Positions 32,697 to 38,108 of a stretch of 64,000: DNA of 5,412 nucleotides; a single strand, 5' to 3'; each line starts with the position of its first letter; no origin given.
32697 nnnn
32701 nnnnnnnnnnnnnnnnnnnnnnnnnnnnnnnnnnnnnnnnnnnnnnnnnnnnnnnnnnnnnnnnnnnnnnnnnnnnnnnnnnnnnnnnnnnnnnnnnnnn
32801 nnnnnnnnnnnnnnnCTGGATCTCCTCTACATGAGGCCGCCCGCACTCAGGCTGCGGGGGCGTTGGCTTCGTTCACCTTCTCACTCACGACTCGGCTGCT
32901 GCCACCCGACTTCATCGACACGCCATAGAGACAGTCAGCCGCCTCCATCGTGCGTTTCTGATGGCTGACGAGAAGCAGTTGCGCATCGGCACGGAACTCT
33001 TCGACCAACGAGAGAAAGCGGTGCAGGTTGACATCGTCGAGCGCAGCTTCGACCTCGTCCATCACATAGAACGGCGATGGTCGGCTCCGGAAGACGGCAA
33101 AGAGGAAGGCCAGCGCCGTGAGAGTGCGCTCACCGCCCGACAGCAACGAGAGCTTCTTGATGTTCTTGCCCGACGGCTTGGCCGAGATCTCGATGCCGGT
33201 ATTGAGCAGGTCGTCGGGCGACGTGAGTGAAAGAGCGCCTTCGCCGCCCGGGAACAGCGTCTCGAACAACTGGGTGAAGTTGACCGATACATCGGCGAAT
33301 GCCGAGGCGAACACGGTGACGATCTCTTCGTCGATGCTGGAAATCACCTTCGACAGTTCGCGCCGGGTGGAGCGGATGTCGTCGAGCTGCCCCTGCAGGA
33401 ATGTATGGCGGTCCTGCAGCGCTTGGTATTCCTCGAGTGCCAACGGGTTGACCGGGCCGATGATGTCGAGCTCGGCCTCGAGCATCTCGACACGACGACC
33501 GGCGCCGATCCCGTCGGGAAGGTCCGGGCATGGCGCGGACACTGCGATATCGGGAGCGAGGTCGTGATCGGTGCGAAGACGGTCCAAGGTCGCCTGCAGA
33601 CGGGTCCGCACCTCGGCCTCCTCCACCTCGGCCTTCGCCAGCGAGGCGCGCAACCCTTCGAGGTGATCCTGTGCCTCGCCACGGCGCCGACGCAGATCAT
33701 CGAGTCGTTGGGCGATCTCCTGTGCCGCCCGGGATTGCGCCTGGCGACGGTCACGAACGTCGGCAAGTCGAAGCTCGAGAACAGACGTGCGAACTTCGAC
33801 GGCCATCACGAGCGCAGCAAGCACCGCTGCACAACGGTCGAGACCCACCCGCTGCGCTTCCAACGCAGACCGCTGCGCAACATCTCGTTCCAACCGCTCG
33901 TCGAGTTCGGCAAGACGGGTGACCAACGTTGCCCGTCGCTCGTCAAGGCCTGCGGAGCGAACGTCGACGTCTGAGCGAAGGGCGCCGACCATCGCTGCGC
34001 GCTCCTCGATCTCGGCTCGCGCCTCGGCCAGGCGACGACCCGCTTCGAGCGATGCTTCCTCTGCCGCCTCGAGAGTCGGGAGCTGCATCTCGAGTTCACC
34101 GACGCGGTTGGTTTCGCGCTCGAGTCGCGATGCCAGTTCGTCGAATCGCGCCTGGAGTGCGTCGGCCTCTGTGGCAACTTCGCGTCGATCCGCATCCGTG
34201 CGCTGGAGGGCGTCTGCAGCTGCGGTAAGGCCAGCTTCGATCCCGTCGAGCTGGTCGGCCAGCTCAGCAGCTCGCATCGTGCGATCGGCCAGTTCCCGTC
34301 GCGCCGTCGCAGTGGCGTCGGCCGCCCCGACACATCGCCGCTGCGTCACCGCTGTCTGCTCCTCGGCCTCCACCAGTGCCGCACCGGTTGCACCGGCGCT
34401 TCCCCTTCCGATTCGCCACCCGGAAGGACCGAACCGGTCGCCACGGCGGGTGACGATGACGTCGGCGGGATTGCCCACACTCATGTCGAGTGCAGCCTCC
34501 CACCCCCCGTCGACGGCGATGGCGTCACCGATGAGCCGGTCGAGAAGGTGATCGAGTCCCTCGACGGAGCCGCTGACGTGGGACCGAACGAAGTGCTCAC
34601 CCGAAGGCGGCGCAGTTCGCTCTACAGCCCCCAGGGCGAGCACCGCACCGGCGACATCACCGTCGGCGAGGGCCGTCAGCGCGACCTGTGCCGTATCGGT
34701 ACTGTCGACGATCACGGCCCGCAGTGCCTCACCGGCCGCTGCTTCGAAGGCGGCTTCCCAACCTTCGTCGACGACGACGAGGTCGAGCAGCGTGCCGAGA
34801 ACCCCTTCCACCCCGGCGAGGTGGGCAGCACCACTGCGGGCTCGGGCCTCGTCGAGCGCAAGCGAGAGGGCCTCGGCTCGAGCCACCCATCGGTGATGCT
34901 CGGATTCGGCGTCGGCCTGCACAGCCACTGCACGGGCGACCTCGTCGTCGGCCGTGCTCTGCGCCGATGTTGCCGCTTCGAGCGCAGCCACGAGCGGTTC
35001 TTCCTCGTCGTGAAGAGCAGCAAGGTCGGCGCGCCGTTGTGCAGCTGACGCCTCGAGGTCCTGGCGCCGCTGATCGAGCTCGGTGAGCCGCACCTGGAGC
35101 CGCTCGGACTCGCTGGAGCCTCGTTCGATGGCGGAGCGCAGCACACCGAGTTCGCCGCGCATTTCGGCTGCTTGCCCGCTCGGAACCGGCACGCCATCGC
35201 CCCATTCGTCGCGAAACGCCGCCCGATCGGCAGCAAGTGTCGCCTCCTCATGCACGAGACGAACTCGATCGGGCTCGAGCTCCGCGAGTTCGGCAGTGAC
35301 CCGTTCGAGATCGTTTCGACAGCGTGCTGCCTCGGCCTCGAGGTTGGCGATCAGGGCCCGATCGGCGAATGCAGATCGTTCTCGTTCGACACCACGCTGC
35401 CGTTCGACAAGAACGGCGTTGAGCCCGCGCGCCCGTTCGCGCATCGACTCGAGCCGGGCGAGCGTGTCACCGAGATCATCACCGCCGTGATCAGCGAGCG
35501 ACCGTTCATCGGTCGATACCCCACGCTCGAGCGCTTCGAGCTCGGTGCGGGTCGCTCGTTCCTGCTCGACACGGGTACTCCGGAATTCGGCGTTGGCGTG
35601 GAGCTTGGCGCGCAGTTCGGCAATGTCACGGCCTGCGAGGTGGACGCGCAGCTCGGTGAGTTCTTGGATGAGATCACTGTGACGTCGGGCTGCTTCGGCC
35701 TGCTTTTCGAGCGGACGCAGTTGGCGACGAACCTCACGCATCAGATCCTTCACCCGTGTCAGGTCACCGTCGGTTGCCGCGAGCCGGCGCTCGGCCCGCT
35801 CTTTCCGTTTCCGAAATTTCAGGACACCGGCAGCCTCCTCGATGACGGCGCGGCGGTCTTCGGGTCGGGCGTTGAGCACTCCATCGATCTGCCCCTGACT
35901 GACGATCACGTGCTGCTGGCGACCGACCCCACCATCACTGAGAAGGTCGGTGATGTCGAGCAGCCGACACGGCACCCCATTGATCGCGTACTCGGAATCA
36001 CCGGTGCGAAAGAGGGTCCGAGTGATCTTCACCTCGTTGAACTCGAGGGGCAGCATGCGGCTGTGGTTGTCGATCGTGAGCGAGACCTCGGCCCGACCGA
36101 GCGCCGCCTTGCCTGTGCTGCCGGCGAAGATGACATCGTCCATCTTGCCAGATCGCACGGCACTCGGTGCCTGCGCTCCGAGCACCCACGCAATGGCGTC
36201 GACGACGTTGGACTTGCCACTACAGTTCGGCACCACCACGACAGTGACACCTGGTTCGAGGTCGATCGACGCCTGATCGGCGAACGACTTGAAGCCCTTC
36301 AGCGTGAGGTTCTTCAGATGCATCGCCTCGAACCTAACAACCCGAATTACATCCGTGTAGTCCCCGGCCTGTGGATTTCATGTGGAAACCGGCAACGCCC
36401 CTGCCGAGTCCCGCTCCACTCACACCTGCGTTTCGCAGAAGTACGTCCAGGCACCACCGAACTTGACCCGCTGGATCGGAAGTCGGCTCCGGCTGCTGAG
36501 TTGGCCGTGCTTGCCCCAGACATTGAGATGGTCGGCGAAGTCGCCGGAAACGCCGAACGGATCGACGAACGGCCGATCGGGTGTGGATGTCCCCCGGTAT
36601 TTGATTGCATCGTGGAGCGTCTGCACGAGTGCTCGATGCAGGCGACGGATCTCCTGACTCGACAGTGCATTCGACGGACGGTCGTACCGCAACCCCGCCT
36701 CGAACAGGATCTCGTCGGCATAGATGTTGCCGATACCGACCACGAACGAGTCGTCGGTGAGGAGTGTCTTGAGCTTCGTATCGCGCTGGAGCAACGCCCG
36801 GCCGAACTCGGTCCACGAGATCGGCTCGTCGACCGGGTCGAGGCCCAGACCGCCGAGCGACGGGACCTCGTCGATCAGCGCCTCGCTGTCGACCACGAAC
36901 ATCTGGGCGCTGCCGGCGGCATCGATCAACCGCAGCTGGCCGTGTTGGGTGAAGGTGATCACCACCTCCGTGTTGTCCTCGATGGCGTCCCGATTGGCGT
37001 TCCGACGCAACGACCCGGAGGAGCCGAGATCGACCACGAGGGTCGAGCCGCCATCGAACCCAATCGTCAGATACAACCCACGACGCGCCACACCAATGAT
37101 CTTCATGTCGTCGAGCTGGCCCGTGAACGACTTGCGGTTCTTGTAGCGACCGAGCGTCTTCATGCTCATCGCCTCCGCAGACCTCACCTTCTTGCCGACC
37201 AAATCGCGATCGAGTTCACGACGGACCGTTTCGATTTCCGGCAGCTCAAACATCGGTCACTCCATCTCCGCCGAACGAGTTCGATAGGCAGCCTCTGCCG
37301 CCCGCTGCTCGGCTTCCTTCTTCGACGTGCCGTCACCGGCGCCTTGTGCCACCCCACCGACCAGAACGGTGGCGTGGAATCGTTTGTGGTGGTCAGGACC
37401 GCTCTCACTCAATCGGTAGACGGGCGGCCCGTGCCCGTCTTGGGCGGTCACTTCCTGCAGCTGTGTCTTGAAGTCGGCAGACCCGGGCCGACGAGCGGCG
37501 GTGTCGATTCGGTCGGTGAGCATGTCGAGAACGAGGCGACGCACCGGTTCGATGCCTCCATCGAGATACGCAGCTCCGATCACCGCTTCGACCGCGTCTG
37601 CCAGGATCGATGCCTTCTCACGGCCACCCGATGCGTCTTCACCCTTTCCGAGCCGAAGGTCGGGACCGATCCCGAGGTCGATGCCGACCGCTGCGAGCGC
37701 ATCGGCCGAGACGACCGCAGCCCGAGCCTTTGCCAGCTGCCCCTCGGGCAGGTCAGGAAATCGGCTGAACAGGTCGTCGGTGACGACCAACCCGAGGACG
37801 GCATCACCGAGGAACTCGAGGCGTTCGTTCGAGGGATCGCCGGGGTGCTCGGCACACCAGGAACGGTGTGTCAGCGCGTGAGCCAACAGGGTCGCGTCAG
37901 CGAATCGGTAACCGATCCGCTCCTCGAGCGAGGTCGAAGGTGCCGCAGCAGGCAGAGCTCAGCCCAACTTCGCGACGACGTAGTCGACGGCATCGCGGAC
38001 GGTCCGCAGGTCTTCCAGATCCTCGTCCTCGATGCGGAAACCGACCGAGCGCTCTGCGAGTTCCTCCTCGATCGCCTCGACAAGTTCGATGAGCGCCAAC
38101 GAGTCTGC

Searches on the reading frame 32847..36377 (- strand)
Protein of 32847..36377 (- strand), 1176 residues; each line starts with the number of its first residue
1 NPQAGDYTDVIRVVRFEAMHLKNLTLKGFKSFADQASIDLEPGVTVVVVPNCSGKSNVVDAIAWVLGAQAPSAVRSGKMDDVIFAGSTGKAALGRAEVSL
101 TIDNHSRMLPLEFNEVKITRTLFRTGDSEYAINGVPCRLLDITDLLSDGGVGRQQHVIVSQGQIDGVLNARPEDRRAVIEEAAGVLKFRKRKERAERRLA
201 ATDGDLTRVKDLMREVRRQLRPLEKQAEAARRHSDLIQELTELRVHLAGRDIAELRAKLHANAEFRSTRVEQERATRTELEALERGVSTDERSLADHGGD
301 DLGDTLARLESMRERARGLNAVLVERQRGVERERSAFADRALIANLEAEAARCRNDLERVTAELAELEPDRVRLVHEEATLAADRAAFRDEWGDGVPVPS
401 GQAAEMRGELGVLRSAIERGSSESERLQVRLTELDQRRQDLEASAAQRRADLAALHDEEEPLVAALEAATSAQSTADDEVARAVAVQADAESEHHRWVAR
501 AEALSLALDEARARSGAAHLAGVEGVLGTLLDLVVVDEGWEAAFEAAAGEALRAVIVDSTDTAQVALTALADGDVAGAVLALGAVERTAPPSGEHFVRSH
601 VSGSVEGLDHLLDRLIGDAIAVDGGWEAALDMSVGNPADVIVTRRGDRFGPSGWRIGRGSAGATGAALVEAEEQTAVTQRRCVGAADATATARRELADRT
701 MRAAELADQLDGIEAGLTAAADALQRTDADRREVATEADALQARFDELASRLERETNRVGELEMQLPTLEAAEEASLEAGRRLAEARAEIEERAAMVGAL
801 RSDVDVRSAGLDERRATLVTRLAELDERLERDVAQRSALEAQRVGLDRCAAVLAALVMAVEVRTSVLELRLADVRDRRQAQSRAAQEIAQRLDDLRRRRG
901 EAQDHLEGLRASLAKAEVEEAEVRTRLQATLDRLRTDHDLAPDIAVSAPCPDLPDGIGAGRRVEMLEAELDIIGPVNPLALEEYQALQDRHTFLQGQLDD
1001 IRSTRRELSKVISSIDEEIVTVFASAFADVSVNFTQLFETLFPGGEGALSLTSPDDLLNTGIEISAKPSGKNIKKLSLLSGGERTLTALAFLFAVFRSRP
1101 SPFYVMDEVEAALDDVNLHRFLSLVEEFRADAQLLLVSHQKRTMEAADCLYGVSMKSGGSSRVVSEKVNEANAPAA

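Call 41: search_protein_families(library=pfam, proteins=[window:32847-36377:-], max_evalue=0.0001)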
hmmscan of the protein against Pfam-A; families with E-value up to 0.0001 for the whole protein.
window:32847-36377:- (1176 aa): 5 families
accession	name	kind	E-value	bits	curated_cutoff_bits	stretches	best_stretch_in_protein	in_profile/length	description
PF02463.25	SMC_N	-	1.4e-62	211.5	40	1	20-1159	1-217/220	RecF/RecN/SMC N terminal domain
PF06470.18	SMC_hinge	-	4.9e-14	53.2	22.5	1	524-623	2-107/116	SMC proteins Flexible Hinge Domain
PF13476.12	AAA_23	-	6.8e-14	53.4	27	1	24-247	2-177/201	AAA domain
PF13304.12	AAA_21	-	3.7e-08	34.2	27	0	1085-1140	242-299/304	AAA domain, putative AbiEii toxin, Type IV TA system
PF13175.12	AAA_15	-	5.2e-07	30.1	32.1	1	19-69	1-50/374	AAA ATPase domain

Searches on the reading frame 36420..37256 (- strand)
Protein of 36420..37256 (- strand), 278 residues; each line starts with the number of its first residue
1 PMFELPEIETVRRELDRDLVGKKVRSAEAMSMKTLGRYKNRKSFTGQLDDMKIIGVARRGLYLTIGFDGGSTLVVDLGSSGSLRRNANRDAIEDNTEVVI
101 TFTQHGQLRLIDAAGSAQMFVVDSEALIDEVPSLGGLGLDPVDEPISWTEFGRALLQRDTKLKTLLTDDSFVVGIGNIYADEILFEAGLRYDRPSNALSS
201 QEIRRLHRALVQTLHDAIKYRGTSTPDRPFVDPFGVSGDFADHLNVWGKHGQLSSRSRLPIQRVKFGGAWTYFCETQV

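Call 10: search_protein_families(library=pfam, proteins=[window:36420-37256:-], max_evalue=0.00001)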
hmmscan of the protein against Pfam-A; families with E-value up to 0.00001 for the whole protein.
window:36420-37256:- (278 aa): 2 families
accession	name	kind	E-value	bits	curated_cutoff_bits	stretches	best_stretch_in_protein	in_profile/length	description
PF06831.19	H2TH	-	1.7e-21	76.4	34.7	1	137-225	1-89/93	Formamidopyrimidine-DNA glycosylase H2TH domain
PF01149.29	Fapy_DNA_glyco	-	5.4e-19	69.4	25.5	1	2-113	1-111/117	Formamidopyrimidine-DNA glycosylase N-terminal domain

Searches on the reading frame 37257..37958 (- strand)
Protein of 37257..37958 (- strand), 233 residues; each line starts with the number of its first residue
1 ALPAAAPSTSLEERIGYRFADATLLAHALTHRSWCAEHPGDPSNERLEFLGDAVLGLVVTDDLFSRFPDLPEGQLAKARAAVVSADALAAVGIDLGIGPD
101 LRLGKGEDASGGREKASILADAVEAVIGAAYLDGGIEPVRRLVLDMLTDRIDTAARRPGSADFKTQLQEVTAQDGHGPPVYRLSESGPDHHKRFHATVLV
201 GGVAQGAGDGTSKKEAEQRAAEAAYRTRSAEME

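Call 41: search_protein_families(library=pfam, proteins=[window:37257-37958:-], max_evalue=0.0001)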
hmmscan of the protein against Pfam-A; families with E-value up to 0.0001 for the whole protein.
window:37257-37958:- (233 aa): 3 families
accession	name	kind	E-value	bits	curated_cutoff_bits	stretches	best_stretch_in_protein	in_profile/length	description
PF14622.11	Ribonucleas_3_3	-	8.2e-35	120.2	35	1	21-148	1-125/128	Ribonuclease-III-like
PF00636.31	Ribonuclease_3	-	7e-25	88.2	27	1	45-135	1-102/102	Ribonuclease III domain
PF00035.32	dsrm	-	2.9e-17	63.4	23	1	164-226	2-64/66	Double-stranded RNA binding motif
